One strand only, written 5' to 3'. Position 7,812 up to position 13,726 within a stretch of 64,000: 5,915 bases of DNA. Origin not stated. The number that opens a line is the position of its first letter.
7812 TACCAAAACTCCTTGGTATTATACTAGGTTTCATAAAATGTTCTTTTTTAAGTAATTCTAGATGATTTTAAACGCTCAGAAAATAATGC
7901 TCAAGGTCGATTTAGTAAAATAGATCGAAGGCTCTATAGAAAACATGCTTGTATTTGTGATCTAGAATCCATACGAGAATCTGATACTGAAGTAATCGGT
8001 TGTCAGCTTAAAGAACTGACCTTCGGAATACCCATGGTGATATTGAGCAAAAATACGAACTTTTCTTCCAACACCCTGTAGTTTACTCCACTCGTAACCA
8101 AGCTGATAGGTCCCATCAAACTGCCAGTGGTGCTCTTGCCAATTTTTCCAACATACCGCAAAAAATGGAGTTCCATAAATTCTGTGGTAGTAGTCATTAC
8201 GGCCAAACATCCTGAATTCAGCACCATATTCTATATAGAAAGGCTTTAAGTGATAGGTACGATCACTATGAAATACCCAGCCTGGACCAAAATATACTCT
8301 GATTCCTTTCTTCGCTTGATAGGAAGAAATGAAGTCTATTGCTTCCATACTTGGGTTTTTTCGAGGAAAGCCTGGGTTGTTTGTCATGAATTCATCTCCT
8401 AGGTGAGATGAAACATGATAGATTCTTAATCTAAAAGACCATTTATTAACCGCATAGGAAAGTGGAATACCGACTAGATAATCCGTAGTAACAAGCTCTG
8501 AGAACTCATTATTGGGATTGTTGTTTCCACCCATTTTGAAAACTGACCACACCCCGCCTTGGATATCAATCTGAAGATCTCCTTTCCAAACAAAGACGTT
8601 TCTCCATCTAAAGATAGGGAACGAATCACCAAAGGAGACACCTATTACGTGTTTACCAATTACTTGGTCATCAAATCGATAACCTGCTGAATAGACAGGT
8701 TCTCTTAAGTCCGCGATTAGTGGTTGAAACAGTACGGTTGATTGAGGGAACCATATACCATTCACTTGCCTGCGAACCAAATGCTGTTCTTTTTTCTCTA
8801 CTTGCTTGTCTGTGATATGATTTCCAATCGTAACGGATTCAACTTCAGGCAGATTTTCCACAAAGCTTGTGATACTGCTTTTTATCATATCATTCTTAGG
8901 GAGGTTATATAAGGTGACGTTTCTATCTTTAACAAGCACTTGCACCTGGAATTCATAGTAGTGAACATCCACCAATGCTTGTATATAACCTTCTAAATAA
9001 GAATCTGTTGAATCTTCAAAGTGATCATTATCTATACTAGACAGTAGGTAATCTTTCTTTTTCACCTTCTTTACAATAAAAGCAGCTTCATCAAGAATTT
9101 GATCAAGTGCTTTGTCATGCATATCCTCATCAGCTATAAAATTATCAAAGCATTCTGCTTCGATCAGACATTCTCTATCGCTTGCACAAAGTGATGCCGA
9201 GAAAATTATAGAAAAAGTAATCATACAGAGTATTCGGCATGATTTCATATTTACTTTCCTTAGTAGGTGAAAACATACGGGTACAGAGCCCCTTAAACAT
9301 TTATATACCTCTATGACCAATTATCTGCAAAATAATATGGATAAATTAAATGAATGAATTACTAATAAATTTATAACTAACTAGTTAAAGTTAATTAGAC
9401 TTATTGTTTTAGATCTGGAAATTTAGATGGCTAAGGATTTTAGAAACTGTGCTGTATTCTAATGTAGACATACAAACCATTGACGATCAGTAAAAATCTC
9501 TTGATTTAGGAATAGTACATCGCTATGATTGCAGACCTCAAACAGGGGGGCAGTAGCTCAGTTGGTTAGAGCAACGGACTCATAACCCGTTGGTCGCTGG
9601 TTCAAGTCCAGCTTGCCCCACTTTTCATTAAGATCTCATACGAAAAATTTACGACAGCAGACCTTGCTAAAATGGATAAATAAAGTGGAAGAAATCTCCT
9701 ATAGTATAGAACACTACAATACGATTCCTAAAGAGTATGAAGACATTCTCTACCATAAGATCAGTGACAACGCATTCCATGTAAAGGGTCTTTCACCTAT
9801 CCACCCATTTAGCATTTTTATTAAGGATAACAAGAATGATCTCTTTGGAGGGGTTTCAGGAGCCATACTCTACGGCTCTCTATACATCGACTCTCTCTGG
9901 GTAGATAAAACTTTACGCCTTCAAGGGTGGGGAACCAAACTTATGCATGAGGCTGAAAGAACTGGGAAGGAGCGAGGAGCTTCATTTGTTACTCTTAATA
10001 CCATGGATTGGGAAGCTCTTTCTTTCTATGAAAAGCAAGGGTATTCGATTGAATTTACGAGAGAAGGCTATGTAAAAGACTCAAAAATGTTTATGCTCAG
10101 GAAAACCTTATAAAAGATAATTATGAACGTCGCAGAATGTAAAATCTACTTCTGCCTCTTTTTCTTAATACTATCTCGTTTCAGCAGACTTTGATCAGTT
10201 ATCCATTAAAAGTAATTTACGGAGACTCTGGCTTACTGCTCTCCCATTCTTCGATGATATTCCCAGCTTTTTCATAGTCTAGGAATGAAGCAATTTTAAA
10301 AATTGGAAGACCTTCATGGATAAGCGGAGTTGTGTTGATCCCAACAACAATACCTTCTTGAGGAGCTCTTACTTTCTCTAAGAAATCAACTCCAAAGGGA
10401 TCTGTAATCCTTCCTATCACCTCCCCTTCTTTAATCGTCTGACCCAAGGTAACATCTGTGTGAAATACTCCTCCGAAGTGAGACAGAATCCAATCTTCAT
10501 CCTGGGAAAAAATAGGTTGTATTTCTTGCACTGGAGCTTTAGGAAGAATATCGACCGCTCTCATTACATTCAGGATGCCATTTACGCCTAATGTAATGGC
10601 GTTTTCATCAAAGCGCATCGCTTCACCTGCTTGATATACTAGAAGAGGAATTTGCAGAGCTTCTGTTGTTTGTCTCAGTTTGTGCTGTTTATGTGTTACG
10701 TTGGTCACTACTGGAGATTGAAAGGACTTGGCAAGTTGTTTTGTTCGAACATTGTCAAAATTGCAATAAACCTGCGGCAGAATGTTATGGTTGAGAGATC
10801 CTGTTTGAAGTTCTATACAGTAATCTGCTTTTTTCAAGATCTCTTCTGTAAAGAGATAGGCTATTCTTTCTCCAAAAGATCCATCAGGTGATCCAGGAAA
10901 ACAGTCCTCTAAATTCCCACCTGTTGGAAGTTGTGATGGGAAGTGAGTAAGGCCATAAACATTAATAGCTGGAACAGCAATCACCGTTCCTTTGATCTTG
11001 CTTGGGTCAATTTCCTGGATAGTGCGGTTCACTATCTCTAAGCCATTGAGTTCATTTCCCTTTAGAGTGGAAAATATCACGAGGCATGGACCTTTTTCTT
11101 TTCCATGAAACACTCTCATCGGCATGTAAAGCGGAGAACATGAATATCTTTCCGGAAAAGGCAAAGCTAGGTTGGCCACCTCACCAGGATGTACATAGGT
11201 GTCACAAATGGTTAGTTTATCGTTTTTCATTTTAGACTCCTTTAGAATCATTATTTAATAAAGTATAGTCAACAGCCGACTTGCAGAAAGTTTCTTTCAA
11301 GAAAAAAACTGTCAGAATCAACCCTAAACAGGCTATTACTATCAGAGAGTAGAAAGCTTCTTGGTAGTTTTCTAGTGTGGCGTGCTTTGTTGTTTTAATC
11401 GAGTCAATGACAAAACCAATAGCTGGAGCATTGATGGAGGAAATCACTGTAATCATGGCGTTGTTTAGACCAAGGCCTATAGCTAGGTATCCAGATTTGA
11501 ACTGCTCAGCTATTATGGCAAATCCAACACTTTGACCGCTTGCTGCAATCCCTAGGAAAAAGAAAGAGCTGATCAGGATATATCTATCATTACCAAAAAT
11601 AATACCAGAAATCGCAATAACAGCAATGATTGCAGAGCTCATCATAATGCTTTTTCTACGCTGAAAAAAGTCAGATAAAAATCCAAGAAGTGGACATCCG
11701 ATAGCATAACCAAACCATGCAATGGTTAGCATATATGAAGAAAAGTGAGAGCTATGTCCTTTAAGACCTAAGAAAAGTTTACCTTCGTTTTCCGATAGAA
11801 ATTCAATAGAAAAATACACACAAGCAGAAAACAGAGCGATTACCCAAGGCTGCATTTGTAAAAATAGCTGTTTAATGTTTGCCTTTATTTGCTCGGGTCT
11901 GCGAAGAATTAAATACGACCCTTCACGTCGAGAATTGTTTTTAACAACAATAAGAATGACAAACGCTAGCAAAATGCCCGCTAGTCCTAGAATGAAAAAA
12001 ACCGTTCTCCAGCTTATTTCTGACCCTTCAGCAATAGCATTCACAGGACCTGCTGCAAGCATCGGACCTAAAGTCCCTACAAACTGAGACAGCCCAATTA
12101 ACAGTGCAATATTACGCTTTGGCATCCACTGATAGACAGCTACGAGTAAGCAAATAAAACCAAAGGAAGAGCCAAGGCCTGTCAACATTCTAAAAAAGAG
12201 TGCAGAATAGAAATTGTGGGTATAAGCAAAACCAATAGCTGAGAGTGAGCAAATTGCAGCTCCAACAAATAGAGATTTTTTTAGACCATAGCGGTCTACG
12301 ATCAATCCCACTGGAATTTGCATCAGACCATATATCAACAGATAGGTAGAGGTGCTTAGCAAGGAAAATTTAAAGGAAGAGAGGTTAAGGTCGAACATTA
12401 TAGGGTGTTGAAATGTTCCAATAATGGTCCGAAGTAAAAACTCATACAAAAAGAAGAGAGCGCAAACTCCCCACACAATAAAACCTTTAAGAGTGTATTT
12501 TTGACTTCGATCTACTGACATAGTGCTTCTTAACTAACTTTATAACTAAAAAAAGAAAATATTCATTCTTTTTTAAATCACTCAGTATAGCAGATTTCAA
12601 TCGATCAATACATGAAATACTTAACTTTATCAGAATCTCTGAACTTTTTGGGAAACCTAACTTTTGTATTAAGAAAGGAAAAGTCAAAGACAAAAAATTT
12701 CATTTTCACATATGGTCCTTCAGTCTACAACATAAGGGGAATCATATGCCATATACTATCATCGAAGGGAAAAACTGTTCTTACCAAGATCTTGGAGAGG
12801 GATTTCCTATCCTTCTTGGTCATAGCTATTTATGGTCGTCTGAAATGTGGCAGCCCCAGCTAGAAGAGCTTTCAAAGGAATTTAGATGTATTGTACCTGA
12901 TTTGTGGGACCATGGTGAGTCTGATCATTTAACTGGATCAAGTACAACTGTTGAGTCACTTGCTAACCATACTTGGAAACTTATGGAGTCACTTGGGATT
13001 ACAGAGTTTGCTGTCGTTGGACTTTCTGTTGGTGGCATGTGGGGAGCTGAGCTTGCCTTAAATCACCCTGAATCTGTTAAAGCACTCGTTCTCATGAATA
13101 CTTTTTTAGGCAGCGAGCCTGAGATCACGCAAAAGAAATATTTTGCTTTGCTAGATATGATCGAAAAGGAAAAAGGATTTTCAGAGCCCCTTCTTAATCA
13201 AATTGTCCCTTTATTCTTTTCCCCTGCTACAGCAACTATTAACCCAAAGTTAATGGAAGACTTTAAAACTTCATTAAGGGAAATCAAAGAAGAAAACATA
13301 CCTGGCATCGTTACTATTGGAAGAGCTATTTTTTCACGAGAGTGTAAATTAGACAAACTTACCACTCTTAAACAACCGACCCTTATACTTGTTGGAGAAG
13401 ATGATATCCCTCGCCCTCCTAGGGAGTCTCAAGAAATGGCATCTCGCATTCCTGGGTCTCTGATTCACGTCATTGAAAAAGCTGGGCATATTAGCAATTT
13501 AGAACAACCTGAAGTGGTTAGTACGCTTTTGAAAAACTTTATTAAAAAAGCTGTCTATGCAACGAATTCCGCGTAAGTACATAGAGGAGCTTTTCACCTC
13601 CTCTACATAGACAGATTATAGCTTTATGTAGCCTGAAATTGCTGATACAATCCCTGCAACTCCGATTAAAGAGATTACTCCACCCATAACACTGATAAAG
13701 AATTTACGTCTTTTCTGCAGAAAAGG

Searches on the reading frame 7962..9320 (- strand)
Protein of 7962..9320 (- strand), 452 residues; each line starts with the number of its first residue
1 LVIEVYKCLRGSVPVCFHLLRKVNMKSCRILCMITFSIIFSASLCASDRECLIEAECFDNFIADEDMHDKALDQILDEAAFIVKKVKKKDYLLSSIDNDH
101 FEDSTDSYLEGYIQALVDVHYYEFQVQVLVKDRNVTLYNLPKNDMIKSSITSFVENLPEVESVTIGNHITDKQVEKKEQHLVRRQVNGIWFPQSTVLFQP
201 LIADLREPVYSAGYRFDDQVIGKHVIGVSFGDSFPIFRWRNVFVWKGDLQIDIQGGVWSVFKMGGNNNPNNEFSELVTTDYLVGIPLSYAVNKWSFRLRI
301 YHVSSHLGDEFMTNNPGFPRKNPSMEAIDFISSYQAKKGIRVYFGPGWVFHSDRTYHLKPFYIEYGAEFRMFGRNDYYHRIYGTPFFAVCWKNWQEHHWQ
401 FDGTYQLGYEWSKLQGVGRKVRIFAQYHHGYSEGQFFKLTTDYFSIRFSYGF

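Call 36: search_protein_families(library=pfam, proteins=[window:7962-9320:-], max_evalue=0.001)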
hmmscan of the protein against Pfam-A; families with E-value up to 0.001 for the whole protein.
window:7962-9320:- (452 aa): 1 family
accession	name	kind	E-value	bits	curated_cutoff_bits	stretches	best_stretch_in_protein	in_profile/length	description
PF06727.17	DUF1207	-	9.1e-73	245.7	22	1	126-452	7-342/342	Protein of unknown function (DUF1207)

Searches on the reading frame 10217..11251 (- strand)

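Call 37: search_protein_families(library=pfam, proteins=[window:10217-11251:-], max_evalue=0.001)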
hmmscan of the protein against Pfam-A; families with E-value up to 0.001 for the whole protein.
window:10217-11251:- (344 aa): 1 family
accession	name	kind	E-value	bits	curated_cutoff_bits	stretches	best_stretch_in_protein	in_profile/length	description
PF24827.1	AstE_AspA_cat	-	1.4e-21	77.4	25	1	54-232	2-191/192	Succinylglutamate desuccinylase/Aspartoacylase catalytic domain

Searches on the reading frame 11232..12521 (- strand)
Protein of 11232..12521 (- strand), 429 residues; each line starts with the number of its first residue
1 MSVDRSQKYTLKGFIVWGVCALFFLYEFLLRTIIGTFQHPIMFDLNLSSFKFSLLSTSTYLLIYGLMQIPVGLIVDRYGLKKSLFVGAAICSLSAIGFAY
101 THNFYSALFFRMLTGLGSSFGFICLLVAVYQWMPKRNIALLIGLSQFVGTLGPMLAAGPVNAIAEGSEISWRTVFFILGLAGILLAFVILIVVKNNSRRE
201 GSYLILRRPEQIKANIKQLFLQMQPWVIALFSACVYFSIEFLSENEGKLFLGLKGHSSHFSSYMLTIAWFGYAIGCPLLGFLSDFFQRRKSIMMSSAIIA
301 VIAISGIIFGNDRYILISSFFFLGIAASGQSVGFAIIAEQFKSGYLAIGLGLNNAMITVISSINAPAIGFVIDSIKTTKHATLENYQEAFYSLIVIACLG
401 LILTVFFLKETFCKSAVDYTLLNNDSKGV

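Call 37: search_protein_families(library=pfam, proteins=[window:11232-12521:-], max_evalue=0.001)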
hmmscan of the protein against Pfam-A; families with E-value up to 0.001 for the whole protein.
window:11232-12521:- (429 aa): 2 families
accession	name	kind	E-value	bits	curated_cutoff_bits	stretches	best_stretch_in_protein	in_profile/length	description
PF07690.21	MFS_1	-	3.6e-40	138.4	33.4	2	26-241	7-223/347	Major Facilitator Superfamily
PF00083.30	Sugar_tr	-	5.4e-11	42.5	22.3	1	54-191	49-190/452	Sugar (and other) transporter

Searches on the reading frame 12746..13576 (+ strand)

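Call 37: search_protein_families(library=pfam, proteins=[window:12746-13576:+], max_evalue=0.001)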
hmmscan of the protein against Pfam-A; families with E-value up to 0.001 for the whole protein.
window:12746-13576:+ (276 aa): 4 families
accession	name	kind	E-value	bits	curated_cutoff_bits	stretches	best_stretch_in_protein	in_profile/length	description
PF00561.26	Abhydrolase_1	-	1e-28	101.1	25.8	1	21-254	2-244/245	alpha/beta hydrolase fold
PF12697.13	Abhydrolase_6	-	1.2e-13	52.6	26.3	1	25-258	4-214/217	Alpha/beta hydrolase family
PF12146.15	Hydrolase_4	-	5.2e-10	39.5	27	1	45-248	31-232/239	Serine aminopeptidase, S33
PF03096.20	Ndr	-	7.1e-10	38.5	23.3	1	66-267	79-277/283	Ndr family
